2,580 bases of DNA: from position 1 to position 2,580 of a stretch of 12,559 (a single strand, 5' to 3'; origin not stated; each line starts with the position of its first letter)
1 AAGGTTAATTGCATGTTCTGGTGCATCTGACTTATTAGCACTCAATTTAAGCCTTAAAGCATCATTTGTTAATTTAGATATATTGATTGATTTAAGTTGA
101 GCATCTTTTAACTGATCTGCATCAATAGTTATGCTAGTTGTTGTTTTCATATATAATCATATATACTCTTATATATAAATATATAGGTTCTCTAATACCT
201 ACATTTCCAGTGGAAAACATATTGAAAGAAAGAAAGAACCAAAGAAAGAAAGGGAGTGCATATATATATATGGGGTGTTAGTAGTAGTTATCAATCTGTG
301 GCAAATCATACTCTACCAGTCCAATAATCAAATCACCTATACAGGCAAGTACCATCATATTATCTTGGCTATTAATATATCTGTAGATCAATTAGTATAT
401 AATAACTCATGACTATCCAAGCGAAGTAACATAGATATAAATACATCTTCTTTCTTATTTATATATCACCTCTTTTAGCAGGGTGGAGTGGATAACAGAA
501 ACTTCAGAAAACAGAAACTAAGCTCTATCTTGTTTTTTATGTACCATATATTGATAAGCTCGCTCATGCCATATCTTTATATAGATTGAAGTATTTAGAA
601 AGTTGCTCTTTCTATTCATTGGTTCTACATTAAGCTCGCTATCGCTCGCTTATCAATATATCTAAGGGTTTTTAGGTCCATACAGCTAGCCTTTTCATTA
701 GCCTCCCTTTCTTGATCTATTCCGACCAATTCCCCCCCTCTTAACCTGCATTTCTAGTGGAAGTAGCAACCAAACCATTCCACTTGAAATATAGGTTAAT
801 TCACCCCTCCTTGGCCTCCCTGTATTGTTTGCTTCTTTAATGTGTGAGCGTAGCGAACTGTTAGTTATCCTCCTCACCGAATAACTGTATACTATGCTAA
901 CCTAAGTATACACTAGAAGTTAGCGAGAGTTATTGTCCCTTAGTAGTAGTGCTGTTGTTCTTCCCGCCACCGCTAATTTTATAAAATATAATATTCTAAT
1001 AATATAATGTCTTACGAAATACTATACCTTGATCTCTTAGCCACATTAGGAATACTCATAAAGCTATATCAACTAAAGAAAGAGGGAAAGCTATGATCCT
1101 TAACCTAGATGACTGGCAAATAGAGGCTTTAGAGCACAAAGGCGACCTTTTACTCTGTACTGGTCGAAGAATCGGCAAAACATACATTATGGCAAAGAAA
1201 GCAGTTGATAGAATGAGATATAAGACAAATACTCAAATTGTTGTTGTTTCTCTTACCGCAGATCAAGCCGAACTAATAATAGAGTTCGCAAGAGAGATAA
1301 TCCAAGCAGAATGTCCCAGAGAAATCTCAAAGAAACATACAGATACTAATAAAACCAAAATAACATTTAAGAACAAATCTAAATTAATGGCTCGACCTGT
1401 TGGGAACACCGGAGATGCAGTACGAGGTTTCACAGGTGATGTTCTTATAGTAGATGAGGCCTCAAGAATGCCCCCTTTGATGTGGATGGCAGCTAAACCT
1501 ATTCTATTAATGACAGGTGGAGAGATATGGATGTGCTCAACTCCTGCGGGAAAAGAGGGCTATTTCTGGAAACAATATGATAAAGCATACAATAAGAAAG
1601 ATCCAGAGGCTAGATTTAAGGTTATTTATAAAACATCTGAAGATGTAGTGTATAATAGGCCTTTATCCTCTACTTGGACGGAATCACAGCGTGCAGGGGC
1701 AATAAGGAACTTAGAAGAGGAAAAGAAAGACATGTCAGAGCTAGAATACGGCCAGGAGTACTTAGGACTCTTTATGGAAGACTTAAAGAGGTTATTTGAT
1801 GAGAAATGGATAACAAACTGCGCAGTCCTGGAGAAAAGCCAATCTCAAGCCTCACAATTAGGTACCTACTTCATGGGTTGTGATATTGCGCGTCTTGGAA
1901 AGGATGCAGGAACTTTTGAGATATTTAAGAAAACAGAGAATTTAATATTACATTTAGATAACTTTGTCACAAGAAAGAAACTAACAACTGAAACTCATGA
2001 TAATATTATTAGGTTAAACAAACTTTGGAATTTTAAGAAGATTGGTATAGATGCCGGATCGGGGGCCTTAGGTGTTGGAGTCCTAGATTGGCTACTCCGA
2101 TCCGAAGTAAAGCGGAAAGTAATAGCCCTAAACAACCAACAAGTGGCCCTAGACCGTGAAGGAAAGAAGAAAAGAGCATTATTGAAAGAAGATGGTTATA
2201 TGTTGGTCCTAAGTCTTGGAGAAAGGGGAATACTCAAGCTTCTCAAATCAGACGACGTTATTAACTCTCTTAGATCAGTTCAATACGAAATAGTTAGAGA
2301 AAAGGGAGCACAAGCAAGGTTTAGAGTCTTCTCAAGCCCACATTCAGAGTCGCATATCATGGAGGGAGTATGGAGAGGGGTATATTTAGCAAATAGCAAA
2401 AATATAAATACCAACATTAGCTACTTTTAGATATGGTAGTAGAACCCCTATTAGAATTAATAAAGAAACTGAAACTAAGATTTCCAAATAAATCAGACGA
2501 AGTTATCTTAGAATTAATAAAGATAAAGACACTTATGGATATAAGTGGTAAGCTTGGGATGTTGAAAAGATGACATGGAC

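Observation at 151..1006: An ~860-bp ORF-free hub between the divergent operons: candidate origin, packaging site or regulatory centre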

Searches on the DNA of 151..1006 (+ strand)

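Call 14: search_dna_similar(query=window:151-1006:+, collection=phages, mode=distant)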
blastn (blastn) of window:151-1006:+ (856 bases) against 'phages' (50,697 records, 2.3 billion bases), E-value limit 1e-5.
No match.

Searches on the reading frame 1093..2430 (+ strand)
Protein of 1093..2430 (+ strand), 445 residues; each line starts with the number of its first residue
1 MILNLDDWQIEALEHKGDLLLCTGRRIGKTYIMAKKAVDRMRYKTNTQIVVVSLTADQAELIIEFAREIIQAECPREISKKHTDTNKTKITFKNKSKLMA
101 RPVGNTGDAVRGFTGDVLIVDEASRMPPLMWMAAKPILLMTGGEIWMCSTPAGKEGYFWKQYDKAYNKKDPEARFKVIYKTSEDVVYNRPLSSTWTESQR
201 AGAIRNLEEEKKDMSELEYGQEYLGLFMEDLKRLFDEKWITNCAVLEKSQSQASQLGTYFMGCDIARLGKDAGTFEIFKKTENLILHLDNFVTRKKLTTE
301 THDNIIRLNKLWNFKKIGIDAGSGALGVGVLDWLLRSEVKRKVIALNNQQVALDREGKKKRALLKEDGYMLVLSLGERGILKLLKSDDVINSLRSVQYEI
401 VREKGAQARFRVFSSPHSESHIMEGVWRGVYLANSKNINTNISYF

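Call 11: search_protein_families(library=pfam, proteins=[window:1093-2430:+], max_evalue=0.01)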
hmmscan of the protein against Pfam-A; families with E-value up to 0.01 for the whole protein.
window:1093-2430:+ (445 aa): 4 families
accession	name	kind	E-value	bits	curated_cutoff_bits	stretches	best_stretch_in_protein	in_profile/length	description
PF03237.21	Terminase_6N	-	1.8e-10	41.3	22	1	22-241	3-214/215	Terminase large subunit, T4likevirus-type, N-terminal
PF03354.21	TerL_ATPase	-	1.2e-07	32.1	23.7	1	23-127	28-135/178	Terminase large subunit, ATPase domain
PF05127.21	NAT10_TcmA_helicase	-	1.2e-05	25.7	22.7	1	27-155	8-126/176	RNA cytidine acetyltransferase NAT10/TcmA, helicase domain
PF04851.21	ResIII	-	0.004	17.5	22.5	0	19-126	28-137/164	Type III restriction enzyme, res subunit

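Call 15: find_related_loci(query=window:1093-2430:+, collection=viral_contigs, flank=4000)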
Query window:1093-2430:+ (445 aa) in viral_contigs; peptide patterns used: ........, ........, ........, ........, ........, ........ (x = any residue, [..] = any of these).
5 stretches matched a pattern; 4 encode a relative of the query (tblastn E <= 1e-3); 4 distinct loci.
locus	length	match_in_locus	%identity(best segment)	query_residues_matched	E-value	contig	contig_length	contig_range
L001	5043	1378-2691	50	3-442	8e-138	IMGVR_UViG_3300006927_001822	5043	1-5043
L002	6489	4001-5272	44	4-440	3e-106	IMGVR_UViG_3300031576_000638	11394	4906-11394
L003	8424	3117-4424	40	3-444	2e-95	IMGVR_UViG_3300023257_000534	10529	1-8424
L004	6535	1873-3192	38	3-439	1e-87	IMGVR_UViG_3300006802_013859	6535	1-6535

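Call 29: find_homologous_proteins(query=window:1093-2430:+, max_evalue=1e-20)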
Query window:1093-2430:+ (445 aa): 881 proteins with E <= 1e-20 among 8000 candidates; the best 120 are listed.
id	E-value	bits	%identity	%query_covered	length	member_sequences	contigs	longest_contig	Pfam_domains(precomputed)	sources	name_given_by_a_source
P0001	1.7e-297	1004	100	100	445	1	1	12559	PF05127.22,PF03354.22,PF03237.22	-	-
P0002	2.1e-206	704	70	100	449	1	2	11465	PF05127.22,PF03354.22,PF03237.22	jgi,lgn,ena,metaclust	metaclust:\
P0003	2.0e-168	579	61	99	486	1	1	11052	PF05127.22,PF03354.22,PF03237.22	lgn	-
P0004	2.6e-147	509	56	100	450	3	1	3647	PF03237.22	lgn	-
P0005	1.0e-144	501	52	99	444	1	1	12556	PF03354.22,PF22530.3,PF03237.22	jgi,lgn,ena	-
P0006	1.9e-144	500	54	99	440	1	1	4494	PF03237.22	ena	-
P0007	1.3e-143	497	54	100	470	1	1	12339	PF03354.22,PF03237.22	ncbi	-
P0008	4.7e-143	495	54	99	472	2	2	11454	PF03354.22,PF03237.22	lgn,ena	-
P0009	1.5e-142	494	53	100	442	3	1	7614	PF03237.22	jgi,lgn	-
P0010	2.9e-141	489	54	98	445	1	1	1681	PF03237.22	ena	-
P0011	2.1e-140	486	52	97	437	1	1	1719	PF03237.22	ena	-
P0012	2.5e-140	486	54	99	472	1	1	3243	PF03354.22,PF03237.22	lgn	-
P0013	3.7e-140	486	53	99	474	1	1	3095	PF03237.22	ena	-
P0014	1.3e-139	484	51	100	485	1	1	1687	PF03354.22,PF03237.22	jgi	-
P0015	1.6e-137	477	52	100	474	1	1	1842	PF03237.22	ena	-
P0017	1.2e-136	474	52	97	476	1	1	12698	PF03354.22,PF03237.22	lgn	-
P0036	1.3e-132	461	50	100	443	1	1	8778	PF03237.22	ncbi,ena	-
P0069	4.9e-130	452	50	100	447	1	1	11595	PF03354.22,PF03237.22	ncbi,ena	-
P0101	1.6e-127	444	50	100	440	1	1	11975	PF03354.22,PF03237.22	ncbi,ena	-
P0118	1.2e-126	441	49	98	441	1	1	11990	PF03237.22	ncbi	-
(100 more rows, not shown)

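Call 30: find_encoding_contigs(protein=P0002, flank=10000, max_places=2)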
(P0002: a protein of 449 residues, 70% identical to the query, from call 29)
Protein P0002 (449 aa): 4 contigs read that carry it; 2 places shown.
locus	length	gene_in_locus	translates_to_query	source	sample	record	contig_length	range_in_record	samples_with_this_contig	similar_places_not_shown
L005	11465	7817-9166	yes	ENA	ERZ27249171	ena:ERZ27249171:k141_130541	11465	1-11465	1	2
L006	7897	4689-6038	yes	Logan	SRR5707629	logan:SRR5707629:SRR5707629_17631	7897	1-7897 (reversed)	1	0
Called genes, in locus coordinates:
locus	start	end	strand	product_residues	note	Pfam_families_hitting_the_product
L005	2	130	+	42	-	?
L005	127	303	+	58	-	-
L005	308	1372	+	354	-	-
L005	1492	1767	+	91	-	-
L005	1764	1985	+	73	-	-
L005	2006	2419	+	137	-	PF09956:Phage_cement_2 (faint)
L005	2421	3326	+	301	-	PF25209:Phage_capsid_4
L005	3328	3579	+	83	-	-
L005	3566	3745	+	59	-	-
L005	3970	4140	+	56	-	-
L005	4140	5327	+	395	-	-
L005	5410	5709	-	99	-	-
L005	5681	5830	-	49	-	-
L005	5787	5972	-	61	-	-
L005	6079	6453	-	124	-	-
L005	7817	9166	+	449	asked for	PF03237:Terminase_6N, PF03354:TerL_ATPase (weak), PF05127:NAT10_TcmA_helicase (weak)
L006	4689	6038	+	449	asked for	PF03237:Terminase_6N, PF03354:TerL_ATPase (weak), PF05127:NAT10_TcmA_helicase (weak)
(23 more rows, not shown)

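Call 31: find_encoding_contigs(protein=P0003, flank=10000, max_places=2)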
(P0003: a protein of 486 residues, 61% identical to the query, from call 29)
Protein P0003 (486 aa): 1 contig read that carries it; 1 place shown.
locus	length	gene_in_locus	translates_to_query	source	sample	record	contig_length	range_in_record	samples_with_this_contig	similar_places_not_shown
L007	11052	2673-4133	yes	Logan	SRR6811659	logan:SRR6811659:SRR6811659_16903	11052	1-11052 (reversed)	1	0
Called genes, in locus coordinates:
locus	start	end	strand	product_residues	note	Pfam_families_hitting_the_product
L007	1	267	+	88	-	?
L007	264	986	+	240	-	-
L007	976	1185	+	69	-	-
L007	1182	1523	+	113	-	PF01396:Zn_ribbon_Top1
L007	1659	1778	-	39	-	-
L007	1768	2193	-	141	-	-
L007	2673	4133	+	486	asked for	PF03354:TerL_ATPase, PF03237:Terminase_6N, PF05127:NAT10_TcmA_helicase (faint)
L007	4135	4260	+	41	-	-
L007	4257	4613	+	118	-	-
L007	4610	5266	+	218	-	-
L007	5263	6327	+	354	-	PF04860:Phage_portal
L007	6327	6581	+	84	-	-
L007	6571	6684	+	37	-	-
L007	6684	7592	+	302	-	-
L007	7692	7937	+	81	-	-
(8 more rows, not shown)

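Call 32: find_encoding_contigs(protein=P0007, flank=10000, max_places=2)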
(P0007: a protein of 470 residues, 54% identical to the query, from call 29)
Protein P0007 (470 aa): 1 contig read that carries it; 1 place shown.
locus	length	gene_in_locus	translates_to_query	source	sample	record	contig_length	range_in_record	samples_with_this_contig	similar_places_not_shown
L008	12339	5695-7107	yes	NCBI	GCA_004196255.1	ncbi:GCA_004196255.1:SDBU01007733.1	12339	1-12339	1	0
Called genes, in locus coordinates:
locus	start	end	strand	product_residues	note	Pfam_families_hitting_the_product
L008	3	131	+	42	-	?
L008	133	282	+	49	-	-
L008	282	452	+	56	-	-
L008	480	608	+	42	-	-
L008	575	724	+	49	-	-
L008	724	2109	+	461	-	-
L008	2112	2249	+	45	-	-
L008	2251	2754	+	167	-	-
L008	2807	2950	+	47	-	-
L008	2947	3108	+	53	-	-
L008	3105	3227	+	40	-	-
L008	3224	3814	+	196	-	-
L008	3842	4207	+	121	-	-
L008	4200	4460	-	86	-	-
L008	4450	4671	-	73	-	-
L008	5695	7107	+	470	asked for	PF03237:Terminase_6N, PF03354:TerL_ATPase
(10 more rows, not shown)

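Call 40: find_encoding_contigs(protein=P0005, flank=10000, max_places=1)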
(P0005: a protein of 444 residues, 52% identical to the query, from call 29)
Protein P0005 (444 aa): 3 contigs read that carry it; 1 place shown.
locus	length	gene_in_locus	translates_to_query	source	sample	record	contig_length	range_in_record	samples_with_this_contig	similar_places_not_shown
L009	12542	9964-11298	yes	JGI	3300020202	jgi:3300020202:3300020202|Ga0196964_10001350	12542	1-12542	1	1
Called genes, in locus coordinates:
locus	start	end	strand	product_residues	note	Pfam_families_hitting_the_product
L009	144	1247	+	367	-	PF04860:Phage_portal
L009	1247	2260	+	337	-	-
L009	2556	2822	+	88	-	-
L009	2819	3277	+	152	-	-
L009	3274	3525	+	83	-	-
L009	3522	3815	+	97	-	-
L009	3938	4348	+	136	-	-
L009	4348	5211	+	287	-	PF25209:Phage_capsid_4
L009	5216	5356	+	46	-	-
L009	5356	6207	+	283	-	-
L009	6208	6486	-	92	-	-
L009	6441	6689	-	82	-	-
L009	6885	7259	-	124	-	-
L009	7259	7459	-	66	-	-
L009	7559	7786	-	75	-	-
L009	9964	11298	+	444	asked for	PF03354:TerL_ATPase (weak), PF03237:Terminase_6N (weak), PF22530:Terminase-T7_RNaseH-like (faint)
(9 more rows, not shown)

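Call 41: find_encoding_contigs(protein=P0008, flank=10000, max_places=1)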
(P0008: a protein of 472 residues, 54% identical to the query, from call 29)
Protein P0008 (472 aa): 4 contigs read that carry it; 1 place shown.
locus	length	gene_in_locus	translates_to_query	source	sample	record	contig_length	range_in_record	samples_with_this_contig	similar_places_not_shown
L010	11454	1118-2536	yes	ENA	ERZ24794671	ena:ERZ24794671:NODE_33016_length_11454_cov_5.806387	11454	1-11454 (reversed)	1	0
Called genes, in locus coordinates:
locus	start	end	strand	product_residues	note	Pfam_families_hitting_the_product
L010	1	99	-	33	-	?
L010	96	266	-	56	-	-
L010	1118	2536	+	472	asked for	PF03354:TerL_ATPase (weak), PF03237:Terminase_6N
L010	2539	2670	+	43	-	-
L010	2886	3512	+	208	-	-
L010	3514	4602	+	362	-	PF04860:Phage_portal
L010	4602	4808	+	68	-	-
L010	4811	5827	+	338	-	-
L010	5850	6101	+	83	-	-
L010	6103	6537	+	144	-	-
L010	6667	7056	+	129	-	-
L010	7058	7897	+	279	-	PF25209:Phage_capsid_4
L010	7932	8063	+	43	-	-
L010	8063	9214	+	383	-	-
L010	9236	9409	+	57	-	-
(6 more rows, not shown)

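Call 42: find_encoding_contigs(protein=P0017, flank=10000, max_places=1)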
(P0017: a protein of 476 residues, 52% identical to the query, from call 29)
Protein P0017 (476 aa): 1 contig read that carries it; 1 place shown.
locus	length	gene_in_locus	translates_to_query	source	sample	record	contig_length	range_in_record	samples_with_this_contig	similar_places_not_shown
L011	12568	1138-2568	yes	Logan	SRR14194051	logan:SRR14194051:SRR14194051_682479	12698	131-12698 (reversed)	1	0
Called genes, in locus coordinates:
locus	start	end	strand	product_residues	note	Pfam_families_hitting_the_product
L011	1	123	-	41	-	?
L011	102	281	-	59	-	-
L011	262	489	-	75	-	-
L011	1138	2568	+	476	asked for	PF03354:TerL_ATPase (faint), PF03237:Terminase_6N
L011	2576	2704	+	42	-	-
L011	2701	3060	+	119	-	-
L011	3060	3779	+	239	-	-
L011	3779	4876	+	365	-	-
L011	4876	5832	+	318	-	-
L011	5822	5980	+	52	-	-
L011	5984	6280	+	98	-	-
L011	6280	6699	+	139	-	-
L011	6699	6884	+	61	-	-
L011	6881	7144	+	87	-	-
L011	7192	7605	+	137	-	PF09956:Phage_cement_2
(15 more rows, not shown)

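Call 52: find_related_loci(query=A1, collection=metagenome_contigs, flank=3000)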
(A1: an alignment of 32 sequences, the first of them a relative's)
Query A1 (445 aa) in metagenome_contigs; peptide patterns used: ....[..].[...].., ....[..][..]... (x = any residue, [..] = any of these).
600 stretches matched a pattern (row limit reached: there are more); 299 encode a relative of the query (tblastn E <= 1e-3); the best 80 are kept; 80 distinct loci.
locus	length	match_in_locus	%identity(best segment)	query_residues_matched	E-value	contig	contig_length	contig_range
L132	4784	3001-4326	70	3-445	0e+0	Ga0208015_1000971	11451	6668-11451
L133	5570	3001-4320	52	5-444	2e-151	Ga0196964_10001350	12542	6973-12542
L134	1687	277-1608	51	3-445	1e-159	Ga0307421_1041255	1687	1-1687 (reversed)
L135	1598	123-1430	52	3-445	1e-156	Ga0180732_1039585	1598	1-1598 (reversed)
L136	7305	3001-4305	54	3-445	3e-143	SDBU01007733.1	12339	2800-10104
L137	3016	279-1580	51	3-444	8e-148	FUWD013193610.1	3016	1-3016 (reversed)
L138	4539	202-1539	50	3-445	8e-142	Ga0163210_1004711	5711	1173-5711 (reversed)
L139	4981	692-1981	51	3-442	1e-141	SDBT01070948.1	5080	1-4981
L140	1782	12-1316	52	3-445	2e-151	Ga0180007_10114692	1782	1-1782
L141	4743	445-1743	51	5-444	4e-140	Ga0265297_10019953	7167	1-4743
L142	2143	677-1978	52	3-444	8e-150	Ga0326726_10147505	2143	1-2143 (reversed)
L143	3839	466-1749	51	6-442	2e-143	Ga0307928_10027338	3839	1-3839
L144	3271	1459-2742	51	6-442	5e-145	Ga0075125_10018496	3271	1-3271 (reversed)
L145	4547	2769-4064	51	5-444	2e-141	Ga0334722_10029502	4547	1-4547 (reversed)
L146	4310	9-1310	51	5-445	6e-141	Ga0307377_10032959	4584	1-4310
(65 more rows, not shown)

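Call 72: search_dna_similar(query=window:1093-2430:+, collection=phages, mode=protein, max_rows=25, max_evalue=0.001)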
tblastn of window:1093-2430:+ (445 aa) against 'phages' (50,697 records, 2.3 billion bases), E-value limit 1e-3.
Records with a match: 90; places in all: 90; records where one place covers at least 80% of the query: 0.
Best place of each record, by identity: <60% 90.
By first word of the organism name: Escherichia 32; Erwinia 8; Salmonella 8; Clostridioides 5; Yersinia 4; Ralstonia 3; Halogranum 2; Caudoviricetes 2; Thermus 2; Meiothermus 2; and 14 more.
By host as written in the record: - 12; Escherichia coli 10; Salmonella enterica subsp. enterica serovar Typhimurium 4; Erwinia amylovora 3; Erwinia amylovora SNUABM_01 3; Escherichia coli O157:H7 3; Halogranum sp. SS5-1 2; Meiothermus sp. 2; and 39 more.
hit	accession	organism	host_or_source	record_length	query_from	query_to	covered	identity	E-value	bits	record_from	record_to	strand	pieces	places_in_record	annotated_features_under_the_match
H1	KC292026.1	Halogranum tailed virus 1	Halogranum sp. SS5-1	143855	7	343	76%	25.9%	1e-19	98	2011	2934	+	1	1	5: terminase large subunit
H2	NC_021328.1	Halogranum tailed virus 1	Halogranum sp. SS5-1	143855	7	343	76%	25.9%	1e-19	98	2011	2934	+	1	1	5: terminase large subunit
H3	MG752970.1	Ralstonia phage RsoM2USA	Ralstonia solanacearum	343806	3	312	70%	25.2%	4e-5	52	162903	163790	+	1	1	hypothetical protein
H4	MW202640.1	Caudoviricetes sp.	Manatee Spring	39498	20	334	71%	24.3%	4e-8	62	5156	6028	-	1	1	large subunit terminase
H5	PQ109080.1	Thermus phage Riverbug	Thermus thermophilus HB8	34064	7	329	73%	21.9%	2e-11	72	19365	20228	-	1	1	TerL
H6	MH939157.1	Meiothermus phage MMP17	Meiothermus sp.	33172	3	282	63%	24.8%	7e-15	83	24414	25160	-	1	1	terminase, ATPase subunit | hypothetical protein (x2)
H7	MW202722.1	Caudoviricetes sp.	Manatee Spring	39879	90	334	55%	26.0%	7e-8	61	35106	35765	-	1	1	large subunit terminase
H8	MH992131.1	Thermus phage TSP4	Thermus sp. TC4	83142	20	289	61%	23.4%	4e-5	52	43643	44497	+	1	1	terminase large subunit | hypothetical protein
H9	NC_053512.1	Mycobacterium phage Kumao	Mycobacterium smegmatis mc2 155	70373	3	243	54%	26.0%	7e-5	51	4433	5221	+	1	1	13: terminase large subunit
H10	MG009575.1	Mycobacterium phage Kumao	Mycobacterium smegmatis mc2 155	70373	3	243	54%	26.0%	7e-5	51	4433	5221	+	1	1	13: terminase large subunit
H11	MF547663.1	Clostridioides phage LIBA2945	Clostridioides difficile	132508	19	256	53%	25.5%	9e-5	51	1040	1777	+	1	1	terminase-like family protein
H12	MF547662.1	Clostridioides phage LIBA6276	Clostridioides difficile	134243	19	256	53%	25.5%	9e-5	51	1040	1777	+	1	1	terminase-like family protein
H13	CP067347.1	Clostridioides phage ES-S-0107-01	Clostridioides sp. ES-S-0107-01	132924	19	256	53%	25.5%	9e-5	51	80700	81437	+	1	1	record has no annotation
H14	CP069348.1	Clostridioides phage pCD1602_4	water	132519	19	256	53%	25.1%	2e-4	50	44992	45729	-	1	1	record has no annotation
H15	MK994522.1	Methanobacterium virus PhiF1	Methanothermobacter thermautotrophicus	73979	14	242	51%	25.7%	1e-8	64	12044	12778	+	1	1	hypothetical protein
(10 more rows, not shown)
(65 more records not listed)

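Call 79: list_cluster_members(proteins=[P0036, P0069, P0101, P0118])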
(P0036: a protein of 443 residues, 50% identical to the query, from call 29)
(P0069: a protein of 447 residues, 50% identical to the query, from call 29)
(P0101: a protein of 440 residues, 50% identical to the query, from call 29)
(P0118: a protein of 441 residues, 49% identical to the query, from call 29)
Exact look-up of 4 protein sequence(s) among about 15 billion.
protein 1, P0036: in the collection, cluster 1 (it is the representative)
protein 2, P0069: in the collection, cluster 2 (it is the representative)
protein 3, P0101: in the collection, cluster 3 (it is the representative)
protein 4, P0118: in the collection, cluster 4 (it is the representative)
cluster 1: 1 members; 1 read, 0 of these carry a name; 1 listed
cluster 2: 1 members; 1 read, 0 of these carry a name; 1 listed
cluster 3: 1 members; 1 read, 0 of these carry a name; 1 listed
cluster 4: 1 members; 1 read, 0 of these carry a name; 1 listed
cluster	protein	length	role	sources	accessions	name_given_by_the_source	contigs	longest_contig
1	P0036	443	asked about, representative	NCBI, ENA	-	-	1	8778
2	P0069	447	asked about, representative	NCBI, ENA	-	-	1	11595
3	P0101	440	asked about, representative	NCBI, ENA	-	-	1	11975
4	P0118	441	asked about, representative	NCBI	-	-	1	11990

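Call 99: find_encoding_contigs(protein=window:1093-2430:+, flank=1000, max_places=3)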
Protein window:1093-2430:+ (445 aa): no gene with exactly this product is on record in the collection.

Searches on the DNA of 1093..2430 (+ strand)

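Call 69: search_rna_families(sources=[L001, L002, L003, L004, L005, L007, L008, L009, L010, L011], threshold=gathering)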
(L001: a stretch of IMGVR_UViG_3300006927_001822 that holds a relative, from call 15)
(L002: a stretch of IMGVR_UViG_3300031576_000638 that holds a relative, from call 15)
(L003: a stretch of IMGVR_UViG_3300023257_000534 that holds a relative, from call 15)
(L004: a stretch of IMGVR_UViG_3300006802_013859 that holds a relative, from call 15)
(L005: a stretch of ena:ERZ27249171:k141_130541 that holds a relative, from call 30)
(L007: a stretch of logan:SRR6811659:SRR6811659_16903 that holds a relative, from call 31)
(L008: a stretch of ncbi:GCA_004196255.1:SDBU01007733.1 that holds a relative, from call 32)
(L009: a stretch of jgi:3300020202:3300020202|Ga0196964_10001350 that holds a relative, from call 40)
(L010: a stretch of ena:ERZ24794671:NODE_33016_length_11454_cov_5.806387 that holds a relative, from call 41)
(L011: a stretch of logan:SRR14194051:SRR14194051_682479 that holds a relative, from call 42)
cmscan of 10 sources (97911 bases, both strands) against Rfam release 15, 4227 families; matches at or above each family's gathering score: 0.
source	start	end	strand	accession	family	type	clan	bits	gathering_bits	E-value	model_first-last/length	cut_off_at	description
